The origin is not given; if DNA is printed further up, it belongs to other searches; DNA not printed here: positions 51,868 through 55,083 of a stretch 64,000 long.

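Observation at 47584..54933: Five-gene, translationally coupled NRPS-like operon predicted to make a modified amino-aldehyde or amino-alcohol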

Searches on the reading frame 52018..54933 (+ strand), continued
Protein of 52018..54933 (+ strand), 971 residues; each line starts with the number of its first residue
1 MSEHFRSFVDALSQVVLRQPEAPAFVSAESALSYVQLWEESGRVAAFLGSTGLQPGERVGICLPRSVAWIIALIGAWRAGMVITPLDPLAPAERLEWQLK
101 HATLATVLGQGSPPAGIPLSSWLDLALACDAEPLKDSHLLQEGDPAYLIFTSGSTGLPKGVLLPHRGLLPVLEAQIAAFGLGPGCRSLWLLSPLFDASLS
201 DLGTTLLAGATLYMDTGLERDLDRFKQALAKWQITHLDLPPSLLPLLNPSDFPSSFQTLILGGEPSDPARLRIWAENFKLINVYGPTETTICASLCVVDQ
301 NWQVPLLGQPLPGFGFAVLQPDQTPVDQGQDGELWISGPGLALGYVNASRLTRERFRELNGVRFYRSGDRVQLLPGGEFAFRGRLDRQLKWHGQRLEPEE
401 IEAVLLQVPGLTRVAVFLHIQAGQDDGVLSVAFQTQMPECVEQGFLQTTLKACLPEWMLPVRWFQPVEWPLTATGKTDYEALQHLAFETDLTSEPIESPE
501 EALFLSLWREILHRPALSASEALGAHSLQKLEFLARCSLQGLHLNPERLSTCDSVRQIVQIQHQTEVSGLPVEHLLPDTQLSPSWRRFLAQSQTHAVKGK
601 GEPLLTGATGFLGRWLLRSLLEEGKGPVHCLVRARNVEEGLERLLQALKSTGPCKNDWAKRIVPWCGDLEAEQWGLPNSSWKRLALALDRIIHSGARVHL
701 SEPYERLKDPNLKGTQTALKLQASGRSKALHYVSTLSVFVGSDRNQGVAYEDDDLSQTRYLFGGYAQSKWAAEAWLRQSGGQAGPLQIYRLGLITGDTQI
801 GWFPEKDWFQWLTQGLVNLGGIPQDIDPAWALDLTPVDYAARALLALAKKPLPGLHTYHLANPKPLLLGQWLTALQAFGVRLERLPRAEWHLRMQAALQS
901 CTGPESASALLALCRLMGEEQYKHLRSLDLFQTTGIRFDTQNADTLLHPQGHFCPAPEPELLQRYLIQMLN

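Call 11: find_encoding_contigs(protein=P0003, flank=10000, max_places=2)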
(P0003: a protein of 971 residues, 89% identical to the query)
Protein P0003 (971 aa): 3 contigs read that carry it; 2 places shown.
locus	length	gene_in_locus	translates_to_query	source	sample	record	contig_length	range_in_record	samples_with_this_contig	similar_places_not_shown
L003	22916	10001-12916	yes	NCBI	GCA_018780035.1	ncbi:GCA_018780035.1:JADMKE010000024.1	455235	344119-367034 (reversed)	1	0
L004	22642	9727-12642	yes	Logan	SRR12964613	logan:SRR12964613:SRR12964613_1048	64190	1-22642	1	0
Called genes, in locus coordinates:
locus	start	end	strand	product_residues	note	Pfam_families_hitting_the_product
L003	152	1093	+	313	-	PF02463:SMC_N (faint), PF13175:AAA_15 (faint), PF00005:ABC_tran, PF00004:AAA (faint), PF13304:AAA_21 (weak)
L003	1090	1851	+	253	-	PF01061:ABC2_membrane, PF12698:ABC2_membrane_3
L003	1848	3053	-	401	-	-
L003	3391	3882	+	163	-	-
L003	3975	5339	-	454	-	PF01011:PQQ (faint), PF13360:PQQ_2, PF13570:Beta-prop_ACSF4, PF07774:EMC1_C (faint), PF25293:Beta-prop_EMC1_N (faint), PF13360:PQQ_2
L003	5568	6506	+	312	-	PF08240:ADH_N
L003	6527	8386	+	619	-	PF13522:GATase_6, PF13537:GATase_7, PF00733:Asn_synthase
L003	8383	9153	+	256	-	PF02353:CMAS, PF01209:Ubie_methyltran (weak), PF13489:Methyltransf_23, PF05175:MTS (weak), PF08241:Methyltransf_11 (weak), PF08242:Methyltransf_12 (weak), PF13649:Methyltransf_25, PF13847:Methyltransf_31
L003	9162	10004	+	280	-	-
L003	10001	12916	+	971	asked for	PF00501:AMP-binding, PF01370:Epimerase, PF07993:NAD_binding_4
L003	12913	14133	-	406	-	PF00072:Response_reg, PF00990:GGDEF, PF24898:GGDEF_GdpP (weak)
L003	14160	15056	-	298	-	PF02518:HATPase_c, PF23198:PDE8A_N (weak), PF00072:Response_reg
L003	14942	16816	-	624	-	PF01590:GAF, PF13185:GAF_2, PF13492:GAF_3 (weak), PF00512:HisKA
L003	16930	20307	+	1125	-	PF00176:SNF2-rel_dom, PF00270:DEAD (weak), PF04851:ResIII, PF00271:Helicase_C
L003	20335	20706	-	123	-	-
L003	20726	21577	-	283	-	PF01471:PG_binding_1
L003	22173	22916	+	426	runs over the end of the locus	PF00270:DEAD, PF04851:ResIII, PF00271:Helicase_C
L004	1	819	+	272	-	?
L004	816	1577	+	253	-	PF01061:ABC2_membrane, PF12698:ABC2_membrane_3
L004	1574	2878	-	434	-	-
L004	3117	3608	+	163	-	-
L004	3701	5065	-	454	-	PF01011:PQQ (faint), PF13360:PQQ_2, PF13570:Beta-prop_ACSF4, PF07774:EMC1_C (faint), PF25293:Beta-prop_EMC1_N (faint), PF13360:PQQ_2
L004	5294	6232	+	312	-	PF08240:ADH_N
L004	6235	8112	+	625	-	PF13522:GATase_6, PF13537:GATase_7, PF00733:Asn_synthase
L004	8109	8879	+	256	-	PF02353:CMAS, PF01209:Ubie_methyltran (weak), PF13489:Methyltransf_23, PF05175:MTS (weak), PF08241:Methyltransf_11 (weak), PF08242:Methyltransf_12 (weak), PF13649:Methyltransf_25, PF13847:Methyltransf_31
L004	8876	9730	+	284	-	-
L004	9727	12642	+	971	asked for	PF00501:AMP-binding, PF01370:Epimerase, PF07993:NAD_binding_4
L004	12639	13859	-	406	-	PF00072:Response_reg, PF00990:GGDEF, PF24898:GGDEF_GdpP (weak)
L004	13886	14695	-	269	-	PF02518:HATPase_c (faint), PF23198:PDE8A_N (weak), PF00072:Response_reg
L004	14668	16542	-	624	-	PF01590:GAF, PF13185:GAF_2, PF13492:GAF_3 (weak), PF00512:HisKA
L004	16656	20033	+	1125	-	PF00176:SNF2-rel_dom, PF00270:DEAD (weak), PF04851:ResIII, PF00271:Helicase_C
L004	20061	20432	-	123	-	-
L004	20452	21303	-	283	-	PF01471:PG_binding_1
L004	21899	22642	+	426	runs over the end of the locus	PF00270:DEAD, PF04851:ResIII, PF00271:Helicase_C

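Call 13: find_encoding_contigs(protein=P0013, flank=10000, max_places=1)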
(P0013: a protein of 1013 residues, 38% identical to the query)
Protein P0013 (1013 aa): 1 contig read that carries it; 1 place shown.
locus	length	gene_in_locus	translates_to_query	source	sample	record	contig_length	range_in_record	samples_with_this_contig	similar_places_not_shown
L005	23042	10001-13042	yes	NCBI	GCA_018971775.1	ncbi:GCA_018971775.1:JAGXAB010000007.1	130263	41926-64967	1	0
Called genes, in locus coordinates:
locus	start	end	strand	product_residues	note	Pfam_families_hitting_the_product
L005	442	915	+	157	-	-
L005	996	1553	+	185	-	-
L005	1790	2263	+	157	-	PF01467:CTP_transf_like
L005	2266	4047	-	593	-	PF13181:TPR_8 (faint), PF07719:TPR_2 (faint), PF13428:TPR_14 (faint), PF13414:TPR_11, PF13424:TPR_12 (weak), PF13432:TPR_16, PF13414:TPR_11 (weak), PF00515:TPR_1 (weak), +3 more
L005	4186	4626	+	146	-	PF00903:Glyoxalase, PF13468:Glyoxalase_3, PF13669:Glyoxalase_4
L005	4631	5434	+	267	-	PF13521:AAA_28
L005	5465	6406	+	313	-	PF08240:ADH_N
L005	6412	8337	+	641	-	PF13522:GATase_6, PF13537:GATase_7, PF00733:Asn_synthase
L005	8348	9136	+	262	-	PF01209:Ubie_methyltran (weak), PF13489:Methyltransf_23 (weak), PF13847:Methyltransf_31, PF08241:Methyltransf_11, PF08242:Methyltransf_12 (weak), PF13649:Methyltransf_25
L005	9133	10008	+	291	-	-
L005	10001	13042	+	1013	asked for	PF00501:AMP-binding, PF13193:AMP-binding_C, PF00550:PP-binding, PF01370:Epimerase, PF07993:NAD_binding_4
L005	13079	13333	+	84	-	-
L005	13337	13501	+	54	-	-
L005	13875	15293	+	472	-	PF01467:CTP_transf_like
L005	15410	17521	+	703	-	PF01432:Peptidase_M3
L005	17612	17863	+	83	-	-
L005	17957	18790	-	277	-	PF17782:WHD_DprA (weak)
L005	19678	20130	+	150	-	PF01047:MarR, PF12802:MarR_2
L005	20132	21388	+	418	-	PF05977:MFS_3, PF07690:MFS_1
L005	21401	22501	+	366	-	-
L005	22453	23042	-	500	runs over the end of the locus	PF01565:FAD_binding_4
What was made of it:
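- Extra CTP_transf_like genes lie near the cassette in L005 (call 13).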

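Call 14: find_encoding_contigs(protein=P0010, flank=10000, max_places=1)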
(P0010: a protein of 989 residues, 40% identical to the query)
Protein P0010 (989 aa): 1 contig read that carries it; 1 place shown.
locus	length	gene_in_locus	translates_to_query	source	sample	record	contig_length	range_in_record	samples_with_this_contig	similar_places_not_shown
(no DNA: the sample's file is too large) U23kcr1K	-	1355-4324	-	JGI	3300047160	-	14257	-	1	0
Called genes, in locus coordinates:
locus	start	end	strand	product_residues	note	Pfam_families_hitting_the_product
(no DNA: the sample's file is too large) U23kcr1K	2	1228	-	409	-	?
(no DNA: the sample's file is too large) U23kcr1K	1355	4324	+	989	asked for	PF00501:AMP-binding, PF13193:AMP-binding_C, PF00550:PP-binding, PF01370:Epimerase, PF07993:NAD_binding_4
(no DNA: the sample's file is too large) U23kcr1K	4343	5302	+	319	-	PF13521:AAA_28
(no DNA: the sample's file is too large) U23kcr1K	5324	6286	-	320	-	-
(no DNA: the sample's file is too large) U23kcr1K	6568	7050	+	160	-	PF00903:Glyoxalase, PF18029:Glyoxalase_6 (faint), PF22656:At5g48480-like_N (weak)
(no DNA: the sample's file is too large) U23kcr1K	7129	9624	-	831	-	PF00069:Pkinase, PF07714:PK_Tyr_Ser-Thr, PF07719:TPR_2 (faint), PF07219:HemY_N (faint), PF13414:TPR_11 (faint)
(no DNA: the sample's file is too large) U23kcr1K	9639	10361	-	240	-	PF04280:Tim44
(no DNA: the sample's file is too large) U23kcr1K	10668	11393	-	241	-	PF05050:Methyltransf_21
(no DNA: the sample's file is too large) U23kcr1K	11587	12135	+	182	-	-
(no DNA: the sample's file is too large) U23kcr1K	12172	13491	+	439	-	PF23571:GH3_M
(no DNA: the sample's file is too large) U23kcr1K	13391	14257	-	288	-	?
